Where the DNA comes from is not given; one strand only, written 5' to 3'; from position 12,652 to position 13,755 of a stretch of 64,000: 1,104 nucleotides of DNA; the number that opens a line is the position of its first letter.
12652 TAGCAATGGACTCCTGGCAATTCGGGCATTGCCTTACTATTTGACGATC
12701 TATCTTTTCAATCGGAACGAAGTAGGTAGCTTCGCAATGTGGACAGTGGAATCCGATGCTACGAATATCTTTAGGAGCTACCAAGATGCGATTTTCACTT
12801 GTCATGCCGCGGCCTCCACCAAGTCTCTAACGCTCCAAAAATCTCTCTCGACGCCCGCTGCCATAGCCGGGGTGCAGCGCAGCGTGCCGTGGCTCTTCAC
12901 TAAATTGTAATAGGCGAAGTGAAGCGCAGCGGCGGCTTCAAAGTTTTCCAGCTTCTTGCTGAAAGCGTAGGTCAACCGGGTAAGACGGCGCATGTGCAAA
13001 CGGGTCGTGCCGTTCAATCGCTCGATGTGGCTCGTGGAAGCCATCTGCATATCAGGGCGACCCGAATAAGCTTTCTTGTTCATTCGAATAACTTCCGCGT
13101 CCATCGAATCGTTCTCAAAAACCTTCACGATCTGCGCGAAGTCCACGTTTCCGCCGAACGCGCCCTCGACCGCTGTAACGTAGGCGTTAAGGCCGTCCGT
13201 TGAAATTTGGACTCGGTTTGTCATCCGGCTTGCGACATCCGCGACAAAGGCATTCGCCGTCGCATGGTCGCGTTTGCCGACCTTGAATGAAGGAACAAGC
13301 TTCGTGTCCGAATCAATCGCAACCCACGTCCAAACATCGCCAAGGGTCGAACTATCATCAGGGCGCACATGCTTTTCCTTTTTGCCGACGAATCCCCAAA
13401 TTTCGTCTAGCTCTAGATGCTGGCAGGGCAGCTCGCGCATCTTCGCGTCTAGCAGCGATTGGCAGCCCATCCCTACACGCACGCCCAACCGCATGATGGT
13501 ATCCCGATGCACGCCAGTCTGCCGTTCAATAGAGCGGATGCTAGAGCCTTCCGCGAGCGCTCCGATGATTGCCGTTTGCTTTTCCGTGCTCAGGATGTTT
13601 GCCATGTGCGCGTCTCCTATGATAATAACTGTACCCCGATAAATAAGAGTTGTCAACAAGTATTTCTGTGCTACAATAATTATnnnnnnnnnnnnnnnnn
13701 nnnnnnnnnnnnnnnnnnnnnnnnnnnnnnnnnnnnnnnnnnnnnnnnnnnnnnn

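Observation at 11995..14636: Intact IS1-family element with perfect 8-bp target duplication, inserted between the RND efflux operon and ino1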

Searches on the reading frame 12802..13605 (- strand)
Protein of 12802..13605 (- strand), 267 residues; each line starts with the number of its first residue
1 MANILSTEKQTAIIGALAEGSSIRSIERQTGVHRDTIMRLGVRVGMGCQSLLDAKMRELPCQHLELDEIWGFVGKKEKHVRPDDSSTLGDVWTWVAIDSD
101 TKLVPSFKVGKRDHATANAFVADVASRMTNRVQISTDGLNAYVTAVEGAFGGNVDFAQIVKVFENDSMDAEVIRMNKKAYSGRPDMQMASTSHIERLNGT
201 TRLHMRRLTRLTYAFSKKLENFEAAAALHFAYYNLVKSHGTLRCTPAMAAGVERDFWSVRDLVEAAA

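Call 6: search_protein_families(library=pfam, proteins=[window:12802-13605:-], max_evalue=0.1)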
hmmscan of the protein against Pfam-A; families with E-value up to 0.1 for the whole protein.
window:12802-13605:- (267 aa): 3 families
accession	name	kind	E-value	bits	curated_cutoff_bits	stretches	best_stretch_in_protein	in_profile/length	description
PF03400.19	DDE_Tnp_IS1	-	2.2e-07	31.7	24.1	2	65-148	6-76/131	IS1 transposase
PF13610.12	DDE_Tnp_IS240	-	1.9e-05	25.2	27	1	92-178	19-109/139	DDE domain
PF13551.12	HTH_29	-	0.046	14.2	28.1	0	13-40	4-32/64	Winged helix-turn helix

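Call 7: search_protein_families(library=ncbifam, proteins=[window:12802-13605:-], max_evalue=0.1)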
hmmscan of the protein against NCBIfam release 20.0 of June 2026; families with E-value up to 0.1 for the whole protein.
window:12802-13605:- (267 aa): 4 families
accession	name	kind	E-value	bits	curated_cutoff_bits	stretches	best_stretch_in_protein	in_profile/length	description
NF033558.1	transpos_IS1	equivalog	1.6e-18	67.4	100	1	5-147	40-168/199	IS1 family transposase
NF033587.1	transpos_IS6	equivalog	1.2e-05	25.1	125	1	91-149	84-143/202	IS6 family transposase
NF033547.1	transpos_IS1595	equivalog_domain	0.0004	20.3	75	1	8-146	7-150/215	IS1595 family transposase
NF033545.0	transpos_IS630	equivalog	0.059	12.8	100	0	11-54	3-47/299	IS630 family transposase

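Call 10: find_encoding_contigs(protein=window:12802-13605:-, flank=6000, max_places=10)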
Protein window:12802-13605:- (267 aa): 3 contigs read that carry it; 3 places shown.
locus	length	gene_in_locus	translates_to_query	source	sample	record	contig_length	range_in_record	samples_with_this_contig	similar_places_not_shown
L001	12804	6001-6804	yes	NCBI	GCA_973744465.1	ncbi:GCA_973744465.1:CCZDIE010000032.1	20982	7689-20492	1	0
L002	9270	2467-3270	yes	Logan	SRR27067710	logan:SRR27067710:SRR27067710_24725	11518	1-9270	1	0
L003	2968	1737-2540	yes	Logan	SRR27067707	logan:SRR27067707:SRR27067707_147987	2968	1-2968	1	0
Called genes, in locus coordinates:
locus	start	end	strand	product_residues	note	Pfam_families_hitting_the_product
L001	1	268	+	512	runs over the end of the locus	PF00392:GntR, PF00155:Aminotran_1_2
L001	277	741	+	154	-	PF03061:4HBT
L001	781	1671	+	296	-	PF01680:SOR_SNZ, PF05690:ThiG (weak)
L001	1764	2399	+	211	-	PF01174:SNO, PF07685:GATase_3, PF09825:BPL_N (faint)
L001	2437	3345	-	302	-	PF08240:ADH_N, PF13602:ADH_zinc_N_2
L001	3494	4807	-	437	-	PF07994:NAD_binding_5, PF01658:Inos-1-P_synth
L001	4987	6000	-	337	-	-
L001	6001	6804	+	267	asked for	PF03400:DDE_Tnp_IS1 (faint), PF13610:DDE_Tnp_IS240 (faint)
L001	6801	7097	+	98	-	-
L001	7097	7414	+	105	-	-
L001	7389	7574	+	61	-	PF21983:NikA-like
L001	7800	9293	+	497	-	PF02321:OEP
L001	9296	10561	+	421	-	PF25917:BSH_RND, PF25973:BSH_CzcB (weak), PF25954:Beta-barrel_RND_2 (weak), PF25967:RND-MFP_C, PF25975:CzcB_C (weak), PF25989:YknX_C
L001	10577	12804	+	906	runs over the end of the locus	?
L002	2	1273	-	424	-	?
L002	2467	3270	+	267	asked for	PF03400:DDE_Tnp_IS1 (faint), PF13610:DDE_Tnp_IS240 (faint)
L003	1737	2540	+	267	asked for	PF03400:DDE_Tnp_IS1 (faint), PF13610:DDE_Tnp_IS240 (faint)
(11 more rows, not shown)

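Call 11: find_homologous_proteins(query=window:12802-13605:-)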
Query window:12802-13605:- (267 aa): 7992 proteins with E <= 0.001 among 8000 candidates; the best 120 are listed.
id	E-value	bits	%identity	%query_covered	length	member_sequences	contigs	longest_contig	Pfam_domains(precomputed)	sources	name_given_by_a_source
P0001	1.1e-173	594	100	100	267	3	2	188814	PF03400.19,PF13610.13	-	-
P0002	6.1e-158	542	91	100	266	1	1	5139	PF03400.19,PF13610.13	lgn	-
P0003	7.2e-147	506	84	100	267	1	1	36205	PF03400.19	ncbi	-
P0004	7.5e-145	499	84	100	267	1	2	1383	PF03400.19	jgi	jgi:IS1 family transposase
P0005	9.1e-143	492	81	100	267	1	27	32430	PF03400.19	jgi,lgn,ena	jgi:IS1 family transposase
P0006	1.3e-142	492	81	100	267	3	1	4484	PF03400.19,PF13610.13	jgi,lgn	jgi:IS1 family transposase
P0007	7.5e-142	489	81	100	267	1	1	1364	PF03400.19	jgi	jgi:IS1 family transposase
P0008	1.4e-140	485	82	100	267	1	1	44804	PF03400.19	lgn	-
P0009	2.7e-140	484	81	100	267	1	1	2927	PF03400.19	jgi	-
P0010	1.0e-139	482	79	100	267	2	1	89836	PF13610.13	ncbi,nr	ncbi:MAG TPA: IS1 family transposase [Candidatus Acidoferrales bacterium]|nr:IS1 family transposase 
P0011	7.1e-139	479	82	100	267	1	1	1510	PF03400.19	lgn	-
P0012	7.5e-139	479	79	100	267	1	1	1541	PF03400.19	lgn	-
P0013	9.9e-139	479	79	100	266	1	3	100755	PF03400.19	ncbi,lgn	ncbi:MAG: IS1 family transposase [Candidatus Acidiferrales bacterium]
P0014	1.2e-138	479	79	100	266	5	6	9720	PF03400.19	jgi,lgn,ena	jgi:IS1 family transposase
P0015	3.4e-138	477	80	100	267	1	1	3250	PF03400.19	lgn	-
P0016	3.3e-137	474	79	100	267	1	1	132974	PF03400.19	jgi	jgi:IS1 family transposase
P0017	3.3e-137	474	79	100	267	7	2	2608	PF03400.19,PF13610.13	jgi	-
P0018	1.1e-136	472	79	100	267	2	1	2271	PF03400.19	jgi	jgi:IS1 family transposase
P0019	1.1e-136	472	79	100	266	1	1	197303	PF03400.19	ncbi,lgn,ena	-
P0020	4.1e-136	470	78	100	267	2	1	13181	PF03400.19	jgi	jgi:IS1 family transposase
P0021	4.3e-136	470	78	100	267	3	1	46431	PF03400.19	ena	-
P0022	5.8e-136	470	78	100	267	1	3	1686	PF03400.19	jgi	jgi:IS1 family transposase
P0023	5.9e-136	470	78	100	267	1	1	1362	PF03400.19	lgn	-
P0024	8.3e-136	469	78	100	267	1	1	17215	PF03400.19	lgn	-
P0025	1.4e-135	469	79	100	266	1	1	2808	PF03400.19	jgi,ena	-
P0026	1.6e-135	469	78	100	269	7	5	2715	PF03400.19,PF13610.13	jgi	jgi:IS1 family transposase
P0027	2.1e-135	468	79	100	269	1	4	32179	PF03400.19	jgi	jgi:IS1 family transposase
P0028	2.1e-135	468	79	100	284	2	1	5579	PF03400.19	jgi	jgi:IS1 family transposase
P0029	7.3e-135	466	78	100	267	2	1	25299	PF03400.19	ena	-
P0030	1.5e-134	465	77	100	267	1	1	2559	PF03400.19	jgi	jgi:IS1 family transposase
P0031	2.8e-134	464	78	100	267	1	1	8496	PF03400.19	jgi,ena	jgi:IS1 family transposase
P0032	2.9e-134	464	77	100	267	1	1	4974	PF03400.19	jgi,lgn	jgi:IS1 family transposase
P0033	3.8e-134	464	76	100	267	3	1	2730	PF03400.19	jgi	-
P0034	7.7e-134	463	78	99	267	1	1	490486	PF03400.19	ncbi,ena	-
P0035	8.8e-134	463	76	100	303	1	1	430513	PF03400.19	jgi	jgi:IS1 family transposase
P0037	1.5e-133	462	77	100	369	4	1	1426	PF03400.19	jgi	jgi:IS1 family transposase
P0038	3.1e-133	461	77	100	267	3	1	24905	PF03400.19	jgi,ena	-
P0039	3.6e-133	461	78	100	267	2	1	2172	PF03400.19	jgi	jgi:IS1 family transposase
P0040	4.8e-133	460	77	100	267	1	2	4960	PF03400.19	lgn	-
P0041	5.1e-133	460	77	100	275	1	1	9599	PF03400.19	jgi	jgi:IS1 family transposase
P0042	1.0e-132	459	76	100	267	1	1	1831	PF03400.19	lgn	-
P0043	1.4e-132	459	77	100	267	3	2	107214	PF03400.19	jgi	jgi:IS1 family transposase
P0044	1.4e-132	459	75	100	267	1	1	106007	PF03400.19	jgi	jgi:IS1 family transposase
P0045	1.8e-132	459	75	100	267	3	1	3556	PF03400.19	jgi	jgi:IS1 family transposase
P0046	1.8e-132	459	76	100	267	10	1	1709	PF03400.19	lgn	-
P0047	1.8e-132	458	77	100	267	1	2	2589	PF03400.19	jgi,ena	-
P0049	2.4e-132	458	76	100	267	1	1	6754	PF03400.19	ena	-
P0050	3.4e-132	458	76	100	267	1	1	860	PF03400.19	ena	-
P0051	3.4e-132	458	74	99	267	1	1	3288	PF03400.19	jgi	jgi:IS1 family transposase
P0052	5.3e-132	457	75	100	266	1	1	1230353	PF03400.19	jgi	jgi:IS1 family transposase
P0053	7.7e-132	456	77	100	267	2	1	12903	PF03400.19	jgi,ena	jgi:IS1 family transposase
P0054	8.9e-132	456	74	100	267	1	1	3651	PF03400.19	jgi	jgi:IS1 family transposase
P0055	9.0e-132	456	77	100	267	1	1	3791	PF03400.19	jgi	jgi:IS1 family transposase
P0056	9.9e-132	456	77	100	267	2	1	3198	PF03400.19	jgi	jgi:IS1 family transposase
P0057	1.0e-131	456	76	100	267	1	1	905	PF03400.19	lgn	-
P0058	1.3e-131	456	75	100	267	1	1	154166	PF03400.19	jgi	jgi:IS1 family transposase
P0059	1.3e-131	456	76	100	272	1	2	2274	PF03400.19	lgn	-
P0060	1.4e-131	456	75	100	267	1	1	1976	PF03400.19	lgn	-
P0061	1.6e-131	455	76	100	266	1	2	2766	PF03400.19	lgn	-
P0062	3.9e-131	454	76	100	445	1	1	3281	PF03400.19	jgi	jgi:IS1 family transposase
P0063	4.2e-131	454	76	100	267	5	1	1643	PF03400.19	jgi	jgi:IS1 family transposase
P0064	6.1e-131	453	76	100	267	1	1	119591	PF03400.19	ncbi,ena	-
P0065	6.2e-131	453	76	100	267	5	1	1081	PF03400.19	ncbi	-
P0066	6.7e-131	453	75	99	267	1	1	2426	PF03400.19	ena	-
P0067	9.4e-131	453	76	100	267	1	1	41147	PF03400.19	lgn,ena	-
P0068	1.2e-130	453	76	100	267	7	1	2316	PF03400.19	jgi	jgi:IS1 family transposase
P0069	1.5e-130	452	75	100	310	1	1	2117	PF03400.19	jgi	jgi:IS1 family transposase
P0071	2.2e-130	452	73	100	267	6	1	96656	PF03400.19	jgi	jgi:IS1 family transposase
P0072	3.3e-130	451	74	100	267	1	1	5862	PF03400.19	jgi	-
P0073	3.8e-130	451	74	100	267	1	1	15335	PF03400.19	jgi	-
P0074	4.2e-130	451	76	100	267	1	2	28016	PF03400.19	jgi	jgi:IS1 family transposase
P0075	4.3e-130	451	76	100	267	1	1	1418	PF03400.19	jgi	-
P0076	5.9e-130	450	75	100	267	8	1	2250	PF03400.19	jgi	-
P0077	6.8e-130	450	77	99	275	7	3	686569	PF03400.19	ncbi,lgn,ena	-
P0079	9.0e-130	450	74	100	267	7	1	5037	PF03400.19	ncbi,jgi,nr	ncbi:MAG TPA: IS1 family transposase [Candidatus Acidoferrales bacterium]|jgi:IS1 family transposase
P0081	1.2e-129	449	75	100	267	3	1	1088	PF03400.19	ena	-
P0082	1.4e-129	449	75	100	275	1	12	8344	PF03400.19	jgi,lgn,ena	jgi:IS1 family transposase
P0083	1.4e-129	449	77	99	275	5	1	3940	PF03400.19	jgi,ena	-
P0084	1.7e-129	449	73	100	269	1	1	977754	PF03400.19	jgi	jgi:IS1 family transposase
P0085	1.9e-129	449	76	100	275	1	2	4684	PF03400.19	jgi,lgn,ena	jgi:IS1 family transposase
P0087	4.1e-129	447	75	100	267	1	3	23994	PF03400.19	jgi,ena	jgi:IS1 family transposase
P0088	5.2e-129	447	75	100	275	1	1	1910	PF03400.19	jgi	jgi:IS1 family transposase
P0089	8.7e-129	446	75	100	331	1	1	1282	PF03400.19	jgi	jgi:IS1 family transposase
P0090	9.4e-129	446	75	100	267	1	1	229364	PF03400.19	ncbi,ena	-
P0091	1.4e-128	446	75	100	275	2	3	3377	PF03400.19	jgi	jgi:IS1 family transposase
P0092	1.5e-128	446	75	100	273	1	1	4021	PF03400.19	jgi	-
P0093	2.7e-128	445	74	100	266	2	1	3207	PF03400.19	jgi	jgi:IS1 family transposase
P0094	2.8e-128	445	77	96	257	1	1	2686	PF03400.19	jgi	jgi:IS1 family transposase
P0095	4.1e-128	444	74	100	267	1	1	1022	PF03400.19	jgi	jgi:IS1 family transposase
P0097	4.4e-128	444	73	100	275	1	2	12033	PF03400.19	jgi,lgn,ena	jgi:IS1 family transposase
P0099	5.0e-128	444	74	100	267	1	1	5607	PF03400.19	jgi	jgi:IS1 family transposase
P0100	5.3e-128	444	75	100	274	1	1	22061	PF03400.19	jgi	jgi:IS1 family transposase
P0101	5.6e-128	444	73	100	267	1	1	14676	PF03400.19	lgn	-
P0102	5.9e-128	444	73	100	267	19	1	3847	PF03400.19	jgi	jgi:IS1 family transposase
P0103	9.8e-128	443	75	100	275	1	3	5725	PF03400.19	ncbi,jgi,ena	-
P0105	1.8e-127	442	73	100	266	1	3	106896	PF03400.19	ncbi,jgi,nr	ncbi:MAG TPA: IS1 family transposase [Candidatus Acidoferrales bacterium]|jgi:IS1 family transposase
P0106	2.0e-127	442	74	100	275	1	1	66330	PF03400.19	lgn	-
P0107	2.2e-127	442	74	100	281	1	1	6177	PF03400.19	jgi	jgi:IS1 family transposase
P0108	2.5e-127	442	75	100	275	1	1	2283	PF03400.19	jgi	jgi:IS1 family transposase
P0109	2.5e-127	442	75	100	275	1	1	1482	PF03400.19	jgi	jgi:IS1 family transposase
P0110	3.4e-127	441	74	100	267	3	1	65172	PF03400.19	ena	-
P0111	4.0e-127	441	75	99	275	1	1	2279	PF03400.19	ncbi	-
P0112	4.7e-127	441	74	100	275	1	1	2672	PF03400.19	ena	-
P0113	5.7e-127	440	73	100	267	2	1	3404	PF03400.19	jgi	jgi:IS1 family transposase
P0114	6.1e-127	440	74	99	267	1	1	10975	PF03400.19,PF13610.13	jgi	jgi:IS1 family transposase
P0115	6.3e-127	440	74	100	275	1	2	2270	PF03400.19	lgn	-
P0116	6.4e-127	440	73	100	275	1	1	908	PF03400.19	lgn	-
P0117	7.0e-127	440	74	100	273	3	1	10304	PF03400.19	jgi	jgi:IS1 family transposase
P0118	7.2e-127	440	73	99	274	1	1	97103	PF03400.19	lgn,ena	-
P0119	1.0e-126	440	73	100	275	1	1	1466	PF03400.19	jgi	-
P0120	1.0e-126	440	74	100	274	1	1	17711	PF03400.19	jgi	jgi:IS1 family transposase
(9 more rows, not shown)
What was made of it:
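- On IS1 family: NCBI and JGI nevertheless name 73-84% identical relatives 'IS1 family transposase' (call 11).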

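Call 14: find_encoding_contigs(protein=P0002, flank=5000, max_places=4)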
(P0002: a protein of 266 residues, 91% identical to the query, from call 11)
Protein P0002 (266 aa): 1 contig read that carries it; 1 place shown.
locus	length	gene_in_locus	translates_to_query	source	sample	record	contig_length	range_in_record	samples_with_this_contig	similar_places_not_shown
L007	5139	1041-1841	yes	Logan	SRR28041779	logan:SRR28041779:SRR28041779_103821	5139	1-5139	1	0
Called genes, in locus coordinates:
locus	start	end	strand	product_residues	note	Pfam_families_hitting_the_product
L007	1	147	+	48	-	?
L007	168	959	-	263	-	-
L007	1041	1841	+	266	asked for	PF03400:DDE_Tnp_IS1 (faint), PF13610:DDE_Tnp_IS240 (weak)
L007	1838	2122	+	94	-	-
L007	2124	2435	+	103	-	-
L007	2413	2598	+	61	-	-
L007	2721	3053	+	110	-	PF13560:HTH_31, PF01381:HTH_3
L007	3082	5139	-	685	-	?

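Call 15: find_encoding_contigs(protein=P0003, flank=5000, max_places=4)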
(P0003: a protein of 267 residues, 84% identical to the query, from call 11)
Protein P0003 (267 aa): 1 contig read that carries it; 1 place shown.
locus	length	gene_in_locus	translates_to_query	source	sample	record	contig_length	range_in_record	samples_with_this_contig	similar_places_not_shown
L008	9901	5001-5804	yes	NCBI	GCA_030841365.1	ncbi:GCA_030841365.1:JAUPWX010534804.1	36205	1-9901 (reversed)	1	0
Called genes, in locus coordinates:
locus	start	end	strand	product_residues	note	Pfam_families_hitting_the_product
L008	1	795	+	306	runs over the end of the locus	PF19300:BPD_transp_1_N, PF00528:BPD_transp_1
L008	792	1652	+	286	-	PF12911:OppC_N, PF00528:BPD_transp_1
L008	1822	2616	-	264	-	PF01887:SAM_HAT_N, PF20257:SAM_HAT_C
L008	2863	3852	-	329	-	PF17115:Toast_rack_N, PF09922:LiaF-like_C (weak)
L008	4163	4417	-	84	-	-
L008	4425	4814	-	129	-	-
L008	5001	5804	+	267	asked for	PF03400:DDE_Tnp_IS1 (faint)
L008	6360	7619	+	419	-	PF00355:Rieske, PF19301:LigXa_C (weak)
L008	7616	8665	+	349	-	PF04909:Amidohydro_2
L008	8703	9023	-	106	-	PF03992:ABM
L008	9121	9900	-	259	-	?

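Call 16: find_encoding_contigs(protein=P0005, flank=5000, max_places=10)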
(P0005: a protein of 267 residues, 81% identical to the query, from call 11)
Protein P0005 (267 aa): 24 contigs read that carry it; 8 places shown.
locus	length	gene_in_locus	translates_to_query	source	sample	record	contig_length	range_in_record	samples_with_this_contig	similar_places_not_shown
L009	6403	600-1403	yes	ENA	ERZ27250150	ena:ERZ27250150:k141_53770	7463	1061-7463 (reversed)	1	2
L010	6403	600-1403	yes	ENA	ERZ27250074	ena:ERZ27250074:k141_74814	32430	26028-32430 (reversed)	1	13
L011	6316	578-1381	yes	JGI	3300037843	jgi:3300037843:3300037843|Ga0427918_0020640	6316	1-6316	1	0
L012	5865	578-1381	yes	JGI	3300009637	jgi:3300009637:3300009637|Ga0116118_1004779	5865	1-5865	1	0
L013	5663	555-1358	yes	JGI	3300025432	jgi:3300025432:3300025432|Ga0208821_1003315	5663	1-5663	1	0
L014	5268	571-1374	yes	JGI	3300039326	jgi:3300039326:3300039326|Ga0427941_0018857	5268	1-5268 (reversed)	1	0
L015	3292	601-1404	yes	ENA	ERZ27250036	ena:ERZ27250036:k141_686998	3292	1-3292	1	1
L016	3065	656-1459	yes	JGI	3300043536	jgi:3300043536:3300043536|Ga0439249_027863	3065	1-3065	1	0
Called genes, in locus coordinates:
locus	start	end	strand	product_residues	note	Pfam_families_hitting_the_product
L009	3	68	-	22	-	?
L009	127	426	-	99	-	-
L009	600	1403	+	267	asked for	PF03400:DDE_Tnp_IS1 (faint)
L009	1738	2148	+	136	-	-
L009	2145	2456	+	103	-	-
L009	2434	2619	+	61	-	-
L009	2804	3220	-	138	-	PF02077:SURF4, PF05514:HR_lesion (faint), PF07681:DoxX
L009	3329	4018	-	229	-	PF02678:Pirin, PF07883:Cupin_2 (faint), PF17954:Pirin_C_2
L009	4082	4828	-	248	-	PF00106:adh_short, PF08659:KR, PF13561:adh_short_C2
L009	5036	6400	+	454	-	PF13428:TPR_14 (faint), PF07719:TPR_2 (faint)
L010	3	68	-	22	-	?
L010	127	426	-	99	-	-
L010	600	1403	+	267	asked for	PF03400:DDE_Tnp_IS1 (faint)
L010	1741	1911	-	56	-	-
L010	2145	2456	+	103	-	-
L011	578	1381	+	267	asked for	PF03400:DDE_Tnp_IS1 (faint)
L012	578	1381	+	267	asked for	PF03400:DDE_Tnp_IS1 (faint)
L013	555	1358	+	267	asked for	PF03400:DDE_Tnp_IS1 (faint)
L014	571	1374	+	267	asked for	PF03400:DDE_Tnp_IS1 (faint)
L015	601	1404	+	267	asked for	PF03400:DDE_Tnp_IS1 (faint)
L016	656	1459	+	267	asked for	PF03400:DDE_Tnp_IS1 (faint)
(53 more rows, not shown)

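Call 26: search_solved_structures(query=window:12802-13605:-, max_evalue=1)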
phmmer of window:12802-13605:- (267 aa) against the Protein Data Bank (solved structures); distinct sequences matched with E-value up to 1: 6.
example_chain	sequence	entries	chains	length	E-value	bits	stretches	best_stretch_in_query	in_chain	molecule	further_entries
2x61_A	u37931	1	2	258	0.69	12.7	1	209-259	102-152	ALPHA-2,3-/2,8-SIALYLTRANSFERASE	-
2x63_A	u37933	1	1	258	0.69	12.7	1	209-259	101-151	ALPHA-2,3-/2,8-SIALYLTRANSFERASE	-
2x62_A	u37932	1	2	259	0.69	12.7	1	209-259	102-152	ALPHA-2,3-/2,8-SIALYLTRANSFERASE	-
1ro7_A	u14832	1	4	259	0.69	12.7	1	209-259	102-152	alpha-2,3/8-sialyltransferase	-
2drj_A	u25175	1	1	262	0.71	12.7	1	209-259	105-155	Alpha-2,3/8-sialyltransferase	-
1ro8_A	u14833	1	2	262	0.71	12.7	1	209-259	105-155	alpha-2,3/8-sialyltransferase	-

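Call 39: find_related_loci(query=window:12802-13605:-, collection=metagenome_contigs, flank=4500)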
Query window:12802-13605:- (267 aa) in metagenome_contigs; peptide patterns used: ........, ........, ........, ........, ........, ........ (x = any residue, [..] = any of these).
600 stretches matched a pattern (row limit reached: there are more); 579 encode a relative of the query (tblastn E <= 1e-3); the best 80 are kept; 80 distinct loci.
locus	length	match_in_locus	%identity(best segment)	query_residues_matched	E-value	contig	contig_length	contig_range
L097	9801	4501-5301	77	1-267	1e-142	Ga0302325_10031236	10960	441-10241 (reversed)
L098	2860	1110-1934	76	1-267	3e-146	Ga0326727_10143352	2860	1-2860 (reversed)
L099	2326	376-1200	73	1-267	3e-145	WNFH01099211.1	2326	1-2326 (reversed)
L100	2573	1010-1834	73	1-267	7e-144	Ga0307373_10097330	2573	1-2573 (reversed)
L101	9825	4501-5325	72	1-267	1e-134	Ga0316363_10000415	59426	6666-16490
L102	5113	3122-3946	73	1-267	1e-135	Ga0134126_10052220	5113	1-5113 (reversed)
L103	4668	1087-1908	71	1-266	5e-136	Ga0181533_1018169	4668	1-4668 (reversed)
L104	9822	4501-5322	72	1-266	3e-134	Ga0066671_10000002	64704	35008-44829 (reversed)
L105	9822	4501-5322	72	1-266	3e-134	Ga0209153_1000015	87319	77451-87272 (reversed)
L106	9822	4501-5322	73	1-266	8e-134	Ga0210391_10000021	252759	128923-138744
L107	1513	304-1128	72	1-267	3e-144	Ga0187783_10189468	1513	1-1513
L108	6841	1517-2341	71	1-267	6e-133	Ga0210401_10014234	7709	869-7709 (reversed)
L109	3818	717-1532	73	1-264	5e-135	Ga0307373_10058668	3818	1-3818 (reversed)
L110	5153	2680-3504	71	1-267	2e-132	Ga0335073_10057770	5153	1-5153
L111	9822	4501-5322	70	1-266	2e-131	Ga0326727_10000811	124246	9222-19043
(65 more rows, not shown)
